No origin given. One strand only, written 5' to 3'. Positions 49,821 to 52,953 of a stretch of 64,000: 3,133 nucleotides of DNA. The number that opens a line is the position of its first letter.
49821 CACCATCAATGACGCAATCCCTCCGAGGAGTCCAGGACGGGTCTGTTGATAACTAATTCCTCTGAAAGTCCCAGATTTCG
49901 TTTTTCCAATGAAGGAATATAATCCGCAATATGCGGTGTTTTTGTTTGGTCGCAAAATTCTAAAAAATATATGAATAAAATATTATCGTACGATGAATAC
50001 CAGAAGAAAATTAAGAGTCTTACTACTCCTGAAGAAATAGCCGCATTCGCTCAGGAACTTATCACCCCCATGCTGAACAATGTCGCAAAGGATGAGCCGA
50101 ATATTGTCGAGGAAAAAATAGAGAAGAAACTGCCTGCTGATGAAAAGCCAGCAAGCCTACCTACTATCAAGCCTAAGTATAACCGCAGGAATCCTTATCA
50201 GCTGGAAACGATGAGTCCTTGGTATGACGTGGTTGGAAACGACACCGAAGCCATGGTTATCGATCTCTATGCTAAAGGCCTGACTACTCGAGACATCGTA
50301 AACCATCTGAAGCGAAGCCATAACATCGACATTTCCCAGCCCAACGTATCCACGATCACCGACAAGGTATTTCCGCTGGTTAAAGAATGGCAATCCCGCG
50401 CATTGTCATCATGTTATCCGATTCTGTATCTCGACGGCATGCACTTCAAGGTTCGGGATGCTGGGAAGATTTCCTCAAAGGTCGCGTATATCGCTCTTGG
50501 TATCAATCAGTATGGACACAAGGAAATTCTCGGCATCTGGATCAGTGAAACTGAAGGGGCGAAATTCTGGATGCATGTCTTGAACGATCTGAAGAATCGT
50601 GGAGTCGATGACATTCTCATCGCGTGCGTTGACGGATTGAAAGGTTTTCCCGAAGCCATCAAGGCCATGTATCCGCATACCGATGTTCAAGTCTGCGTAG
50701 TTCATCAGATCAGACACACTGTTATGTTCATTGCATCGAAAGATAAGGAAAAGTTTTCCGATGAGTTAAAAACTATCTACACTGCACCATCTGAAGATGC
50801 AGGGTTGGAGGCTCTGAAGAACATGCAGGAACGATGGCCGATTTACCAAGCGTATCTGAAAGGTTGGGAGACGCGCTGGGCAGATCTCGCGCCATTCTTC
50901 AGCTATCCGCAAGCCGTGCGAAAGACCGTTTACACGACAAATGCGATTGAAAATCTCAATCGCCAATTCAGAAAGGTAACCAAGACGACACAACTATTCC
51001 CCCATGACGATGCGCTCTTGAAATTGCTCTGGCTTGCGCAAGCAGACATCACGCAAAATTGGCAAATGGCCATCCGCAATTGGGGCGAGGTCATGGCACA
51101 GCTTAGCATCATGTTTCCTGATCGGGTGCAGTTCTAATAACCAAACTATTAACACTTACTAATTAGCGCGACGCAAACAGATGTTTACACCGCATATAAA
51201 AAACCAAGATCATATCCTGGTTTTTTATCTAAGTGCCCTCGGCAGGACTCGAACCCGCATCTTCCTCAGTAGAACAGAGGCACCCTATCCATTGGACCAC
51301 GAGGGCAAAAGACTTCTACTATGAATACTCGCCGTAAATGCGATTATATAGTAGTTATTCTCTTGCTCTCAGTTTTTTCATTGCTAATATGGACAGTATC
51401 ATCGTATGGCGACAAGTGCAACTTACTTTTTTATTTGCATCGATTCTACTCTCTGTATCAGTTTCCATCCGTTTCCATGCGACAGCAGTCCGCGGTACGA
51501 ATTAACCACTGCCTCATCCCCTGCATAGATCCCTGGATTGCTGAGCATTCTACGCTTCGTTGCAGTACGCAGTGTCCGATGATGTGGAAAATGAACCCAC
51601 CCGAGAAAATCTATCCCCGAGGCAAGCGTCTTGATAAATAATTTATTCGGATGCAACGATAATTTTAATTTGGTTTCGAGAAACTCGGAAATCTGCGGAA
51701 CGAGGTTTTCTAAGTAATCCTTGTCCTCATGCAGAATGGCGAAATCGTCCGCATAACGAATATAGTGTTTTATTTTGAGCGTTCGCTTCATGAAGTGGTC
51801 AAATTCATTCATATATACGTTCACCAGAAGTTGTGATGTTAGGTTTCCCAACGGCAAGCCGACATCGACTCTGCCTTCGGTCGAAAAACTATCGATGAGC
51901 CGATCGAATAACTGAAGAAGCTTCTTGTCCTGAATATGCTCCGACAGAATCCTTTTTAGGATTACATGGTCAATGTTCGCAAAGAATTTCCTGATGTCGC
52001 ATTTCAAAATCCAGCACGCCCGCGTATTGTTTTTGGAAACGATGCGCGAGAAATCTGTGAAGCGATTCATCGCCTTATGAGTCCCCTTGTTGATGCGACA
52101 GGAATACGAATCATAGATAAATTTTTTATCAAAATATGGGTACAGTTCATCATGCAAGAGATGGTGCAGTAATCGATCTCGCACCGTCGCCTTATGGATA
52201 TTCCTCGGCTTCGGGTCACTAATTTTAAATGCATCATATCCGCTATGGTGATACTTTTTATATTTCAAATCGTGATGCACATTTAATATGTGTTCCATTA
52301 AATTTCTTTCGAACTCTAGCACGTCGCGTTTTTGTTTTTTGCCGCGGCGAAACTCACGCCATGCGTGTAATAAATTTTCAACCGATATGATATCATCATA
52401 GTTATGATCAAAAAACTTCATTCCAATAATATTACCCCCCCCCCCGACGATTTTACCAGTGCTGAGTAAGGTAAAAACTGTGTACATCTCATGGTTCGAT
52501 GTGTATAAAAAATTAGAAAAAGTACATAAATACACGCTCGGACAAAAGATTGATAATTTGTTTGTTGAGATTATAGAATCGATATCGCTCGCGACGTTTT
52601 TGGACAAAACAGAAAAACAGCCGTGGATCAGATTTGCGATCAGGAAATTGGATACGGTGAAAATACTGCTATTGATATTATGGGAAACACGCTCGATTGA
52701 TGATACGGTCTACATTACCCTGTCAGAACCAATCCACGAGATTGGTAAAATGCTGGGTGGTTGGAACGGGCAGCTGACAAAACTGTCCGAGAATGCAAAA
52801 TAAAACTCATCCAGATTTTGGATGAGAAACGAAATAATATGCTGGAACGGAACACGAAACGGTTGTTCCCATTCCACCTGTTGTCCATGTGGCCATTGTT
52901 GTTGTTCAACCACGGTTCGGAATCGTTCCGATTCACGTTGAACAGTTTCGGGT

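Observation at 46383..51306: Two divergent tRNA-Arg(TCT) genes in inverted orientation bracketing a HEPN-motif protein, a serine recombinase and an IS256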

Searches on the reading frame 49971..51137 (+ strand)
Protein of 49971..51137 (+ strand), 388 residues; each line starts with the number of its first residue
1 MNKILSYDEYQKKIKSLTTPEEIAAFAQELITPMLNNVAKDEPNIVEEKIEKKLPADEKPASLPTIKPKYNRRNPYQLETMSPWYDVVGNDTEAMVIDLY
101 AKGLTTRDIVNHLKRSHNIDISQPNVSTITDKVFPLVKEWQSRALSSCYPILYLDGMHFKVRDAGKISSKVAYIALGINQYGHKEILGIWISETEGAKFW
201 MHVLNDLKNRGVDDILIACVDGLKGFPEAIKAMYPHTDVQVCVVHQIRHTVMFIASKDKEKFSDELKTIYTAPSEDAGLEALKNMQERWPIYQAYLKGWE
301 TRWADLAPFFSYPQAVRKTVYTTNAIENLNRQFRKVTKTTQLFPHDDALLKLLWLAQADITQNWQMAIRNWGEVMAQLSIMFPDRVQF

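Call 6: search_protein_families(library=pfam, proteins=[window:49971-51137:+], max_evalue=0.01)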
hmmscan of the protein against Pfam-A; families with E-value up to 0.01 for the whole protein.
window:49971-51137:+ (388 aa): 3 families
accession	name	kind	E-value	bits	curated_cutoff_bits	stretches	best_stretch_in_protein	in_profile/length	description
PF00872.24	Transposase_mut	-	4.6e-85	286.2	21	1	90-366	101-378/379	Transposase, Mutator family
PF10551.15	MULE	-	0.00095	20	27.6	1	173-246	18-96/99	MULE transposase domain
PF03050.20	DDE_Tnp_IS66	-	0.0031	17.4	23.1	1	96-297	13-206/284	Transposase IS66 family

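Call 14: search_protein_families(library=ncbifam, proteins=[window:49971-51137:+], max_evalue=1)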
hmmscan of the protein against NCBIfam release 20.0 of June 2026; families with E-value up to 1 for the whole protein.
window:49971-51137:+ (388 aa): 5 families
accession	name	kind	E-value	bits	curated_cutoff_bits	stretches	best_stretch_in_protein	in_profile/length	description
NF033543.2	transpos_IS256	equivalog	3.6e-97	325.4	150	1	89-358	61-335/338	IS256 family transposase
NF033544.1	transpos_IS1249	exception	7.6e-10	38.5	300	1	183-351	115-275/382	IS1249 family transposase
NF041731.2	transpos_ISH6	equivalog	1.6e-09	37.1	240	1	90-290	115-310/414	ISH6 family transposase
NF033587.1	transpos_IS6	equivalog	0.00034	20.4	125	1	94-260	12-169/202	IS6 family transposase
NF048019.1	IS256_Zn_var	equivalog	0.0012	18.2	150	1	182-306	111-218/304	IS256 family transposase, variant Zn-binding type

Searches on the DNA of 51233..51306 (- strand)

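Call 71: search_dna_similar(query=window:51233-51306:-, collection=phages, mode=distant, max_evalue=0.01, max_rows=15)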
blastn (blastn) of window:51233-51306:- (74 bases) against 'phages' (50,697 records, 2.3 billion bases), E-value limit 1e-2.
Records with a match: 9; places in all: 9; records where one place covers at least 80% of the query: 8.
Best place of each record, by identity: 60-80% 9.
By first word of the organism name: Gordonia 2; Rhodococcus 2; Microbacterium 2; uncultured 1; Streptomyces 1; Corynebacterium 1.
By host as written in the record: Gordonia malaquae A448 2; Rhodococcus equi NRRL B-16538 2; Microbacterium paraoxydans NRRL B-14843 2; - 1; Streptomyces lividans JI 1326 1; Corynebacterium glutamicum ATCC 21792 1.
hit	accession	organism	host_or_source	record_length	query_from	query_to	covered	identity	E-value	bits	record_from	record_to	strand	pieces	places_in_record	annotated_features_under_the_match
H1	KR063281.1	Gordonia phage GMA2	Gordonia malaquae A448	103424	1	74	100%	75.7%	8e-6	54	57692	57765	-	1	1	hypothetical protein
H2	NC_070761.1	Gordonia phage GMA2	Gordonia malaquae A448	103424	1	74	100%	75.7%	8e-6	54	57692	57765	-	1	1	hypothetical protein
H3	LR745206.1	uncultured phage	metagenomic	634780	1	74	100%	75.7%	8e-6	54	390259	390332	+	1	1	record has no annotation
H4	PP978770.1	Rhodococcus phage Francesca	Rhodococcus equi NRRL B-16538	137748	1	74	100%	75.7%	9e-5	50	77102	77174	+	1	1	112: tRNA-Arg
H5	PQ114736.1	Rhodococcus phage Dorin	Rhodococcus equi NRRL B-16538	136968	1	74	100%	75.7%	9e-5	50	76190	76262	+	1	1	112: tRNA-Arg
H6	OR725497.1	Streptomyces phage LuckySocke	Streptomyces lividans JI 1326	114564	1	71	96%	74.6%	4e-3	45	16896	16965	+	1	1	46: tRNA-Arg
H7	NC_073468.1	Microbacterium phage Pumpernickel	Microbacterium paraoxydans NRRL B-14843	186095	1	71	96%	74.3%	4e-3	46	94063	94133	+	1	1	159: tRNA-Arg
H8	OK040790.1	Microbacterium phage Pumpernickel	Microbacterium paraoxydans NRRL B-14843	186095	1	71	96%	74.3%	4e-3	46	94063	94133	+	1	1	159: tRNA-Arg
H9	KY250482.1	Corynebacterium phage phi16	Corynebacterium glutamicum ATCC 21792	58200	13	65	72%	79.2%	1e-3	47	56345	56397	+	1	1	none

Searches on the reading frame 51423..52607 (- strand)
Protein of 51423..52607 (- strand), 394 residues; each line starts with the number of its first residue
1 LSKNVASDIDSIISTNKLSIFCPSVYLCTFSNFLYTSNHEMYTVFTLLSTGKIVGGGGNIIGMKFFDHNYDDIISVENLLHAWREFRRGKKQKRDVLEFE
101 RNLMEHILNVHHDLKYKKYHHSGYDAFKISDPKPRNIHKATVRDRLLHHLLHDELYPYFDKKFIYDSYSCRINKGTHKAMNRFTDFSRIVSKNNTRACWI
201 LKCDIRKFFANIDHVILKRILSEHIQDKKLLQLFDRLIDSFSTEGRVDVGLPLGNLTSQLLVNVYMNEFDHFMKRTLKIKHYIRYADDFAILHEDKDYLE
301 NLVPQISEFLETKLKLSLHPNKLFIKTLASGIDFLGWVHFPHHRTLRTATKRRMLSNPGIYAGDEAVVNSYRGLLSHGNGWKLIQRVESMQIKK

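Call 6: search_protein_families(library=pfam, proteins=[window:51423-52607:-], max_evalue=0.01)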
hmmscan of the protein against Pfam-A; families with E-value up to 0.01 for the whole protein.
window:51423-52607:- (394 aa): 2 families
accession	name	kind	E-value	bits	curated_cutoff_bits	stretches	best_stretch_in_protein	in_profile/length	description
PF00078.32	RVT_1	-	2.4e-22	80.1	29.6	1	133-337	8-203/205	Reverse transcriptase (RNA-dependent DNA polymerase)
PF02458.20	Transferase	-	0.0011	18.2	22.7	1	54-107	141-193/434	Transferase family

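Call 13: search_protein_families(library=padloc, proteins=[window:51423-52607:-], max_evalue=1)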
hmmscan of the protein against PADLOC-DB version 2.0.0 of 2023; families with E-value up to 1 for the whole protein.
window:51423-52607:- (394 aa): 74 families (the best 25 are shown)
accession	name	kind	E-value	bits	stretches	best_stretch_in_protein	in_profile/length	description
PDLC01136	RT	-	2.1e-53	179.4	1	70-338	2-257/263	RT (reverse transcriptase)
PDLC02063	Cas1_IIIb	-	2.3e-36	123.5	1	78-339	13-274/617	-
PDLC03754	RT_UG17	-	2.5e-32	110.3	1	95-356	36-287/429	DRT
PDLC03779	RT_UG4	-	1.6e-24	84.6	1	85-345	15-264/307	DRT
PDLC03756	RT_UG19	-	7.4e-23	79.4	2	186-306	134-256/562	DRT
PDLC03764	RT_UG26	-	2.5e-22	77.2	1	128-352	65-285/398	DRT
PDLC03768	Drt3a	-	3.5e-21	74.1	1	70-342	37-269/411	DRT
PDLC03771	RT_UG32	-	1.8e-20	71.1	1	135-296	95-256/521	DRT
PDLC03785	RT_UG9_large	-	2.5e-20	70.4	1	110-330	280-505/772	DRT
PDLC03778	RT_UG39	-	3e-20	70.7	2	242-324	285-366/541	DRT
PDLC01607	RT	-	4.8e-19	67.2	1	154-337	24-159/161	"CAS-I,CAS-II,CAS-III,CAS-IV,CAS-V,CAS-VI; acquisition_associated"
PDLC03758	RT_UG20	-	8e-19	66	1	143-325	85-267/511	DRT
PDLC03761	RT_UG23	-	2.9e-18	63.7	1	135-323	70-259/489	DRT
PDLC03783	Drt8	-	3.2e-18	64.4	1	175-327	113-260/493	DRT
PDLC02175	Drt3a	-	3.4e-18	64.1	1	194-319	105-229/417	-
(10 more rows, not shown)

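Call 14: search_protein_families(library=ncbifam, proteins=[window:51423-52607:-], max_evalue=1)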
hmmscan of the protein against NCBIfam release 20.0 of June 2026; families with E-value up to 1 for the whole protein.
window:51423-52607:- (394 aa): 7 families
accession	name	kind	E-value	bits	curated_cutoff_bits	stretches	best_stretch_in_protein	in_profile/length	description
TIGR04416.1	group_II_RT_mat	equivalog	9.6e-43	146.6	300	1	78-347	3-275/353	group II intron reverse transcriptase/maturase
NF041747.1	Drt3a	equivalog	1.3e-18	67.5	200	1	196-328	109-240/412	antiviral reverse transcriptase Drt3a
NF041746.1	Drt2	equivalog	6.5e-15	55.2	390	2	247-328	220-301/416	antiviral reverse transcriptase Drt2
NF038233.2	retron_St85_RT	exception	2e-14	53.6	235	1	198-319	89-208/289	retron St85 family RNA-directed DNA polymerase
NF041750.1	Drt5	equivalog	5.3e-07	29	550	1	168-323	96-248/484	antiviral reverse transcriptase Drt5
TIGR04499.1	abortive_AbiA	subfamily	4.1e-06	25.8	250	1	176-322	124-287/615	AbiA family abortive infection protein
NF041749.1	Drt4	equivalog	4.2e-06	26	450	1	234-331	176-272/489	antiviral reverse transcriptase Drt4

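Call 65: find_homologous_proteins(query=window:51423-52607:-, max_evalue=1e-20)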
Query window:51423-52607:- (394 aa): 8000 proteins with E <= 1e-20 among 8000 candidates; the best 120 are listed.
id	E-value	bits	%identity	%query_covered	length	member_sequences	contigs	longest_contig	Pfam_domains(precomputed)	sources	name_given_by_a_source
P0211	1.4e-213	727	89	89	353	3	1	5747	PF00078.33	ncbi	-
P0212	2.5e-194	664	85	85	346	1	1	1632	PF00078.33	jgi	jgi:retron-type reverse transcriptase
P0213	3.1e-194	664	86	84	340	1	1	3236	PF00078.33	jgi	jgi:retron-type reverse transcriptase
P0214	2.0e-193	661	82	84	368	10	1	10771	PF00078.33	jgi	jgi:RNA-directed DNA polymerase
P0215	2.7e-189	647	83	84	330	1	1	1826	PF00078.33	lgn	-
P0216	7.9e-181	619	82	83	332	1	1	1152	PF00078.33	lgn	-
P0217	1.4e-179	615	81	84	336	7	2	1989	PF00078.33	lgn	-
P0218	1.4e-178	612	81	83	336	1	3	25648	PF00078.33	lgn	-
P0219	3.3e-167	575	73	84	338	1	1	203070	PF00078.33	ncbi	-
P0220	4.4e-167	574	87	73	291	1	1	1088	PF00078.33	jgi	jgi:retron-type reverse transcriptase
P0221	4.3e-166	571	75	84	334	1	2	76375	PF00078.33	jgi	jgi:RNA-directed DNA polymerase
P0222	4.6e-166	571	73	84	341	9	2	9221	PF00078.33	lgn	-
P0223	5.1e-166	571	73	84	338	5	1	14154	PF00078.33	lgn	-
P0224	4.1e-165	568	73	84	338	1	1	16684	PF00078.33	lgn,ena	-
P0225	7.0e-163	560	72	84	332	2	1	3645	PF00078.33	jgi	jgi:RNA-directed DNA polymerase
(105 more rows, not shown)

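Call 66: find_encoding_contigs(protein=P0211, flank=6000, max_places=2)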
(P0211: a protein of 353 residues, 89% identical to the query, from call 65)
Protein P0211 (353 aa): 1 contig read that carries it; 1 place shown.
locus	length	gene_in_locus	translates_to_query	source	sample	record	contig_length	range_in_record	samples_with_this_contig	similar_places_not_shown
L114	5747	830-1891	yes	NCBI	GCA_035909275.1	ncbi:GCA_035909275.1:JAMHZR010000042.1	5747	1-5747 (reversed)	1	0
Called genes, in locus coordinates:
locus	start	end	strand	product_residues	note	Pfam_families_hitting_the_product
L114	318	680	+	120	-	-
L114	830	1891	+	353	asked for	PF00078:RVT_1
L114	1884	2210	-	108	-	PF01035:DNA_binding_1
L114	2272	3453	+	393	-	PF00464:SHMT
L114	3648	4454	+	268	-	PF00763:THF_DHG_CYH, PF02882:THF_DHG_CYH_C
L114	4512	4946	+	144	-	-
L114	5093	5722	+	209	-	PF00005:ABC_tran, PF02463:SMC_N (faint), PF13304:AAA_21 (weak)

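Call 67: find_encoding_contigs(protein=P0214, flank=8000, max_places=2)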
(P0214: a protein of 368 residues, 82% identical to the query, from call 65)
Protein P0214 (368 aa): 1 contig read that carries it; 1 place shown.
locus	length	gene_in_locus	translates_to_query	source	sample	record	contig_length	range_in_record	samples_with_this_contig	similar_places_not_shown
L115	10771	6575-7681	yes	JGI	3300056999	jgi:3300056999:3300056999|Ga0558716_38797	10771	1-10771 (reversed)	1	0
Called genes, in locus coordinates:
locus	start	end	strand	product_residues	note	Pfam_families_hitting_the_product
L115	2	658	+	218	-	?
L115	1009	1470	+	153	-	-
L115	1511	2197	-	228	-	PF00072:Response_reg, PF00486:Trans_reg_C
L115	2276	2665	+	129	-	PF00005:ABC_tran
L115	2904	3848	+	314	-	PF00005:ABC_tran, PF13304:AAA_21 (weak)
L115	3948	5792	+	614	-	-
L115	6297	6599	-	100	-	PF22296:bAvd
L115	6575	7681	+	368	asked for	PF00078:RVT_1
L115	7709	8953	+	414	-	PF00070:Pyr_redox (faint), PF00890:FAD_binding_2, PF01134:GIDA (faint), PF01266:DAO (weak), PF03486:HI0933_like, PF12831:FAD_oxidored, PF13450:NAD_binding_8 (weak), PF22780:HI0933_like_1st, +3 more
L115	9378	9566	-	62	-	-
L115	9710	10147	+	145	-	-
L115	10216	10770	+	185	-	?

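Call 68: find_encoding_contigs(protein=P0218, flank=8000, max_places=2)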
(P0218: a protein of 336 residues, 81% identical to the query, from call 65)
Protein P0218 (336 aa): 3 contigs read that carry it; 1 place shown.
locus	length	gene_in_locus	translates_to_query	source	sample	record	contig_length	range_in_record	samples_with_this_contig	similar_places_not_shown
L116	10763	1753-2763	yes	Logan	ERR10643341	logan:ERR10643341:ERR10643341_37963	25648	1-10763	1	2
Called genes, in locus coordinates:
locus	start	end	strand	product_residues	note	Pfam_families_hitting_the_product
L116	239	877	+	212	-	-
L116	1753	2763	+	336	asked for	PF00078:RVT_1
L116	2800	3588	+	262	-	-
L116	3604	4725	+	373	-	PF01098:FTSW_RODA_SPOVE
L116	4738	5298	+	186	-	PF01569:PAP2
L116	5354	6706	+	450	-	PF21760:SecD_1st, PF22599:SecDF_P1_head, PF02355:SecD_SecF_C, PF03176:MMPL (weak)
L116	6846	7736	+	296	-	PF07549:Sec_GG, PF02355:SecD_SecF_C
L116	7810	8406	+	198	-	-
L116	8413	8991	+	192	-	PF04011:LemA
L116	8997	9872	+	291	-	PF04536:TPM_phosphatase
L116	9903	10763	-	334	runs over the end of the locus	PF00294:PfkB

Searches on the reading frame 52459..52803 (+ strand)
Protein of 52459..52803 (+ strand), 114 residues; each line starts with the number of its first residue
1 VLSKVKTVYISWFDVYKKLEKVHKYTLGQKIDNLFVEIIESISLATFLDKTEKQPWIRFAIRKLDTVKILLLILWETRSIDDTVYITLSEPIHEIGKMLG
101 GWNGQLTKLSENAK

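Call 25: search_protein_families(library=pfam, proteins=[window:52459-52803:+], max_evalue=0.01)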
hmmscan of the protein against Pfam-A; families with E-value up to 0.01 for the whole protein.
window:52459-52803:+ (114 aa): 1 family
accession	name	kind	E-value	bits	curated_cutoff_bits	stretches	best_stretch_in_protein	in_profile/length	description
PF22296.2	bAvd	-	3.1e-09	37.7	40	1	5-103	7-104/107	bAvd-like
